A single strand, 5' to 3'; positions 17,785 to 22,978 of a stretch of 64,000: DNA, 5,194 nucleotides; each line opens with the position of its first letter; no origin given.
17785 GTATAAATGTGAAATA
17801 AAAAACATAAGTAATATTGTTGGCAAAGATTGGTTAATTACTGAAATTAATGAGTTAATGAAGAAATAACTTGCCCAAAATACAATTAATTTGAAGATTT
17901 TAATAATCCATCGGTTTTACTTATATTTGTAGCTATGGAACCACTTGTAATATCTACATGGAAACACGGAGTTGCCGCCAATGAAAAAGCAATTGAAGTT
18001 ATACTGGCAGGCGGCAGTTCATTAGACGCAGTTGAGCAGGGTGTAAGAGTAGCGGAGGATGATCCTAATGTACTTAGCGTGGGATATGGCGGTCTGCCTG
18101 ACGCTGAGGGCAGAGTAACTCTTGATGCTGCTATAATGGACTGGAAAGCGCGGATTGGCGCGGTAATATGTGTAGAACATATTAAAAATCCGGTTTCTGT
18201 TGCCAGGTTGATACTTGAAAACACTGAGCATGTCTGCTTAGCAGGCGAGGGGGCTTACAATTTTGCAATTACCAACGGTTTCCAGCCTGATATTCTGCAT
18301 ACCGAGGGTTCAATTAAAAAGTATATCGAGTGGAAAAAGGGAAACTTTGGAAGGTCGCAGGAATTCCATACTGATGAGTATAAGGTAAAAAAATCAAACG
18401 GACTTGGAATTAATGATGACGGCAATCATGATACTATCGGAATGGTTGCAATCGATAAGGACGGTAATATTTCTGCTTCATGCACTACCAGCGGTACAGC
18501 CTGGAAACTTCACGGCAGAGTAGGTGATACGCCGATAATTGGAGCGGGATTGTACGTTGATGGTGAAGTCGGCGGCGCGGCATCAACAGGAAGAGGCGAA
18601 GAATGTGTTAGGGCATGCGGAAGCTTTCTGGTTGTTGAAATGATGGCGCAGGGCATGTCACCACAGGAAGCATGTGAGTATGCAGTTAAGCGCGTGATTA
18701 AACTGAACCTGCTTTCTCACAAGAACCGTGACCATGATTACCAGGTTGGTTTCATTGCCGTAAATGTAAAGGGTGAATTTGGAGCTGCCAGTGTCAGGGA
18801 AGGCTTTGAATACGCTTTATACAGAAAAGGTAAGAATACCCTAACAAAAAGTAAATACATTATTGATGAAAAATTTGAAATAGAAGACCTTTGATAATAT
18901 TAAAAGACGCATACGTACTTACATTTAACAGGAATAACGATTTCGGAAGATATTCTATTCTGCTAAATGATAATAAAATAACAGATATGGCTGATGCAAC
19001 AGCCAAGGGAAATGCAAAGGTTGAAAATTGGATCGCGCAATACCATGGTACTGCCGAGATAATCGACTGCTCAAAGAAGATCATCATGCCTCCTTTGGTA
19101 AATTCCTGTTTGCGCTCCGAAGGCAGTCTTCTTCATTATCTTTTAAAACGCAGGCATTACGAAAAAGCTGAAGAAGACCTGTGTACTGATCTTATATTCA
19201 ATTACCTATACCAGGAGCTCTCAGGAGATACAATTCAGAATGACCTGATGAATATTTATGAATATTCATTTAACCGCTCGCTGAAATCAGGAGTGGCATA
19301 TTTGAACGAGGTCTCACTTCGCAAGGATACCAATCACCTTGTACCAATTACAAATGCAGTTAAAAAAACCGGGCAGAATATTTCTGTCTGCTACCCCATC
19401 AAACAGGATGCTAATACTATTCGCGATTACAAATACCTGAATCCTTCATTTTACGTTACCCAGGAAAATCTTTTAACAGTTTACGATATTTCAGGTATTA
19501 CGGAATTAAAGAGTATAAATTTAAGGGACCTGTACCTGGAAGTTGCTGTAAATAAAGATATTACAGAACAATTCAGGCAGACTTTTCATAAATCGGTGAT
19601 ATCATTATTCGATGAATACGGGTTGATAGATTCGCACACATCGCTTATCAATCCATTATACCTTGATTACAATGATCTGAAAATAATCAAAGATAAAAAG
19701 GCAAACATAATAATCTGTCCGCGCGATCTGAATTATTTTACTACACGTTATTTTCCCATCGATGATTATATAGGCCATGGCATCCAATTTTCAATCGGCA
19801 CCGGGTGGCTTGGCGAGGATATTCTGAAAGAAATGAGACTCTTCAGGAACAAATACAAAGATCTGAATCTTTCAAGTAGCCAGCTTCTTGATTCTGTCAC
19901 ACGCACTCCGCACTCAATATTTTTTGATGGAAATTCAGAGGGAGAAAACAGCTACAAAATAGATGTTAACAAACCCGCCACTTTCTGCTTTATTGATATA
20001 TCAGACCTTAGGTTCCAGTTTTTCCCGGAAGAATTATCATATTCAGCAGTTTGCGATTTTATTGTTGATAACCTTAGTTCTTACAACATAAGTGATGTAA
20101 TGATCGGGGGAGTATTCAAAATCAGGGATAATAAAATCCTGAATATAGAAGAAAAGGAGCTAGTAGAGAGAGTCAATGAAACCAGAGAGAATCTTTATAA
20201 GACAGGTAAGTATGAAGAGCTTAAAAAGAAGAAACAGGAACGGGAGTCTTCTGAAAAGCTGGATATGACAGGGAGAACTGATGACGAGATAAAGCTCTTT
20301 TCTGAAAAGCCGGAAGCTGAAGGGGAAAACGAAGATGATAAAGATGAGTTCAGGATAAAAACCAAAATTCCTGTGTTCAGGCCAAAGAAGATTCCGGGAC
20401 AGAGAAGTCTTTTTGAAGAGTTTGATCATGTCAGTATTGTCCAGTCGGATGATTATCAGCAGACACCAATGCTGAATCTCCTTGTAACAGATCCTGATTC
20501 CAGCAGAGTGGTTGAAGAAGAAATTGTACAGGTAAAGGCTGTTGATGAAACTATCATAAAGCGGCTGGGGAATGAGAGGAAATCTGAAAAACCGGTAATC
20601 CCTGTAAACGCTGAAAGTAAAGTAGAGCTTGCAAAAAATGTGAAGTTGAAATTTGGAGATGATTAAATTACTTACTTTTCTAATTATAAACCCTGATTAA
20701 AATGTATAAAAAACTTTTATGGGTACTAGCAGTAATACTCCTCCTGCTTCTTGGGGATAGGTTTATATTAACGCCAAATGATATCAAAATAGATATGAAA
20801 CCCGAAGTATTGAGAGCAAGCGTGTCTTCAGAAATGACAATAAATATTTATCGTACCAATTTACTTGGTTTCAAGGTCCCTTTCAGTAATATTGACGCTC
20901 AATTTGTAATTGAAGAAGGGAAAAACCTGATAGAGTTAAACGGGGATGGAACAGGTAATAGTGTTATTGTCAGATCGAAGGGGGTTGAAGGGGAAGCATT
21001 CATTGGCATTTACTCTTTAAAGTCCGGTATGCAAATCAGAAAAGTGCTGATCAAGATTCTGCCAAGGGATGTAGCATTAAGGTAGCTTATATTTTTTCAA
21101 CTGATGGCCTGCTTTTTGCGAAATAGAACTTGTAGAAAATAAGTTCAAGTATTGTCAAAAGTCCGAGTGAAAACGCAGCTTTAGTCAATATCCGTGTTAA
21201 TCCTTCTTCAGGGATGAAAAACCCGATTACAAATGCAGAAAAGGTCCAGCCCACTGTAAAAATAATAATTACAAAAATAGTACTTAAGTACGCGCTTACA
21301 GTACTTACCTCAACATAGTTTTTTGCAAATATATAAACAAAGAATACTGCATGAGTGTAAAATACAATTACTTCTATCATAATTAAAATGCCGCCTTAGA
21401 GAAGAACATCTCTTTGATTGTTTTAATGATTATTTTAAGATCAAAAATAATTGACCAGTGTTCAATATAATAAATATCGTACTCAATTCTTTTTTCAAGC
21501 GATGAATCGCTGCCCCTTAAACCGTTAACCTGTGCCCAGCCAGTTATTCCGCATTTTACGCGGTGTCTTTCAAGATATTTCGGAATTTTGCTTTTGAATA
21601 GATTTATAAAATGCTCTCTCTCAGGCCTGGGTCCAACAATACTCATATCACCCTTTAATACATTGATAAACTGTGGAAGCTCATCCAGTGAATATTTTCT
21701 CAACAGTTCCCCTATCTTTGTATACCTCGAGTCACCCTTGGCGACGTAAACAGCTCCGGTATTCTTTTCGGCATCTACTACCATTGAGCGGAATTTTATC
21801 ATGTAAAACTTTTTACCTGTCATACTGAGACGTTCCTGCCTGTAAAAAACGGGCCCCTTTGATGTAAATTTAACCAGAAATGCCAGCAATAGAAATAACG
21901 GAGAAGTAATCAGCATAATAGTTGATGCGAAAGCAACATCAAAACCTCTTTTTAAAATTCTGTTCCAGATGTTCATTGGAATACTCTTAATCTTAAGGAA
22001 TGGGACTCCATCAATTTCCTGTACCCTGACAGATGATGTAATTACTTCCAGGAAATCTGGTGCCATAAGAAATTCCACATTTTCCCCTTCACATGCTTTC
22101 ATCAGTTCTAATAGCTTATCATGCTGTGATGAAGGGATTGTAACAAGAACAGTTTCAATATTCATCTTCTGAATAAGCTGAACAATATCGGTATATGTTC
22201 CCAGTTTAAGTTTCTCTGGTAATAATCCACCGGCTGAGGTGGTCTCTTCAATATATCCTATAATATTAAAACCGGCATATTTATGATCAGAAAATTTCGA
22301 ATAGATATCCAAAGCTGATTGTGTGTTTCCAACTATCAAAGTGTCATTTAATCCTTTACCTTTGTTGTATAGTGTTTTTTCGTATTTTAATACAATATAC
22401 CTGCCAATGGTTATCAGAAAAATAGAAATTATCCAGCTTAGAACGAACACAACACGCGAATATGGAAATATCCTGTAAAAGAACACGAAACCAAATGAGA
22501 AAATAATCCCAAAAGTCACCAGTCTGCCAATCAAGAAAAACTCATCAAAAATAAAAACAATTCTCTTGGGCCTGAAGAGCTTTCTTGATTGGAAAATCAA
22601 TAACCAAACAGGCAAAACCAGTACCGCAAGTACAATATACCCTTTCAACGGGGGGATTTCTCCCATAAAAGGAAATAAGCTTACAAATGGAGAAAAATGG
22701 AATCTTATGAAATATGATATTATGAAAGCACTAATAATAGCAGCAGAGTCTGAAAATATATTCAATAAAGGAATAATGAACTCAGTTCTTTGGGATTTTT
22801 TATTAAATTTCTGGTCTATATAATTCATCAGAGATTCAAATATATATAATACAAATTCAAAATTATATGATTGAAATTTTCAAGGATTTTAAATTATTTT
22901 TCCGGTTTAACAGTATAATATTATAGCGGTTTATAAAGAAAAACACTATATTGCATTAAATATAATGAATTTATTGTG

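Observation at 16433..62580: Expanded family of ~480-aa cytoplasmic helical-repeat proteins (five intact paralogs plus one relic) that I cannot assign to any named family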

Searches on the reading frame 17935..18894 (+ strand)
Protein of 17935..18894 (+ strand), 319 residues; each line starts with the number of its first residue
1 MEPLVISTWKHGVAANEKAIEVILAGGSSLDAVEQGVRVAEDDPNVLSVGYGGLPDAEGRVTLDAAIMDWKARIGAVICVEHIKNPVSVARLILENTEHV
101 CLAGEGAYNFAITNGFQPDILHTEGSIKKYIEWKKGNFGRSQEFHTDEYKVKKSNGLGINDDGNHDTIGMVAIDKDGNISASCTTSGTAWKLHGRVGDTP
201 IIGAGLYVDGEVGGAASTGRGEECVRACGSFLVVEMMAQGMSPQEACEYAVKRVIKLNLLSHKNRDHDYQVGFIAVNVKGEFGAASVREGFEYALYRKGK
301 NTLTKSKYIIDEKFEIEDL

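Call 13: search_protein_families(library=pfam, proteins=[window:17935-18894:+], max_evalue=0.01)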
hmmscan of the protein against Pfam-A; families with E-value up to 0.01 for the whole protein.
window:17935-18894:+ (319 aa): 1 family
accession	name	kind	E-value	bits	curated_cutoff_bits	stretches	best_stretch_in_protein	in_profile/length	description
PF01112.23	Asparaginase_2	-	5.3e-70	236.4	27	1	15-295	29-297/309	Asparaginase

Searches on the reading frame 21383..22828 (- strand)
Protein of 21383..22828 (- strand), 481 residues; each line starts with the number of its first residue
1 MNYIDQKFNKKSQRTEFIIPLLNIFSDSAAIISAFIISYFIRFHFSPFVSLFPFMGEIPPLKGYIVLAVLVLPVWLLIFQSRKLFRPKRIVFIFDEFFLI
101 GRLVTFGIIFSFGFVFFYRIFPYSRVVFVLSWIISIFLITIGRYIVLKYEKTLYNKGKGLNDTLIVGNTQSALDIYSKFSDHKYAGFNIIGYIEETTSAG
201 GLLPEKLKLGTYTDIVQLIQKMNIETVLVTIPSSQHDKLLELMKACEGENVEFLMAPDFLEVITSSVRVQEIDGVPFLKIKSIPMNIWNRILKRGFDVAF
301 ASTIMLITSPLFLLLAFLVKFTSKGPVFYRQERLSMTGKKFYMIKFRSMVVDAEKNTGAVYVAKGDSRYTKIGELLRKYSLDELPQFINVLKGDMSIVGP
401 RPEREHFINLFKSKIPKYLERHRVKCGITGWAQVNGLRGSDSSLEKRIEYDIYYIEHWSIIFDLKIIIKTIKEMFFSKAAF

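Call 4: search_protein_families(library=pfam, proteins=[window:21383-22828:-], max_evalue=1)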
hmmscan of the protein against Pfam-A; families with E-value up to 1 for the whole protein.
window:21383-22828:- (481 aa): 3 families
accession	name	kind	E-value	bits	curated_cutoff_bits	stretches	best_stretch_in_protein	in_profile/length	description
PF02397.22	Bac_transf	-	2.2e-68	229.7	27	1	293-475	1-178/179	Bacterial sugar transferase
PF13727.12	CoA_binding_3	-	2.8e-12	47.5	25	1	86-257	7-175/175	CoA-binding domain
PF01408.29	GFO_IDH_MocA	-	0.073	14.2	24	1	186-240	25-79/120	Oxidoreductase family, NAD-binding Rossmann fold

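Call 5: search_protein_families(library=ncbifam, proteins=[window:21383-22828:-], max_evalue=1)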
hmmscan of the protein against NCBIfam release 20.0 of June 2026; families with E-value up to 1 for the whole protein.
window:21383-22828:- (481 aa): 12 families
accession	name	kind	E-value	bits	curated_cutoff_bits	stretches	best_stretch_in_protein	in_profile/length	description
TIGR03025.1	EPS_sugtrans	subfamily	3.9e-135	451.5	295.55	1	38-480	14-444/445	exopolysaccharide biosynthesis polyprenyl glycosylphosphotransferase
TIGR03023.1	WcaJ_sugtrans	equivalog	3.4e-133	445.3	410.75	1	26-481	2-453/453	undecaprenyl-phosphate glucose phosphotransferase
NF007518.0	PRK10124.1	equivalog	3e-86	290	684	1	57-481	41-464/464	undecaprenyl-phosphate glucose phosphotransferase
TIGR03013.1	EpsB_2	subfamily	2.2e-81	274.2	393.35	1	30-479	6-441/443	TIGR03013 family XrtA/PEP-CTERM system glycosyltransferase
TIGR03022.1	WbaP_sugtrans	subfamily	4.9e-74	250.2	403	1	24-475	2-450/456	undecaprenyl-phosphate galactose phosphotransferase WbaP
NF041877.1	EPS_EpsZ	equivalog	1e-52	179.3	800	1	128-472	103-450/459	exopolysaccharide biosynthesis polyisoprenyl-phosphate hexose-1-phosphate transferase EpsZ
NF052601.1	undeca_RfbP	equivalog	3.8e-50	170.4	330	1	286-478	38-239/244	undecaprenyl-phosphate galactose phosphotransferase family protein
NF050817.1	PolSacchBiosHfsE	equivalog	6.7e-49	166.9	750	1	226-472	205-457/467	polysaccharide biosynthesis protein HfsE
NF011751.0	PRK15204.1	equivalog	1.3e-39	136.1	907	1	61-475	56-470/476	undecaprenyl-phosphate galactose phosphotransferase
NF045514.1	glycotran_HepC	equivalog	9.1e-25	87.2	140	1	286-402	110-211/220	heterocyst development glycosyltransferase HepC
NF003993.0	PRK05472.2-2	equivalog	0.0043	16.6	217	1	166-273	91-193/212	redox-sensing transcriptional repressor Rex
NF003995.0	PRK05472.2-4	subfamily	0.031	13.8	126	1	167-275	92-195/213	redox-sensing transcriptional repressor Rex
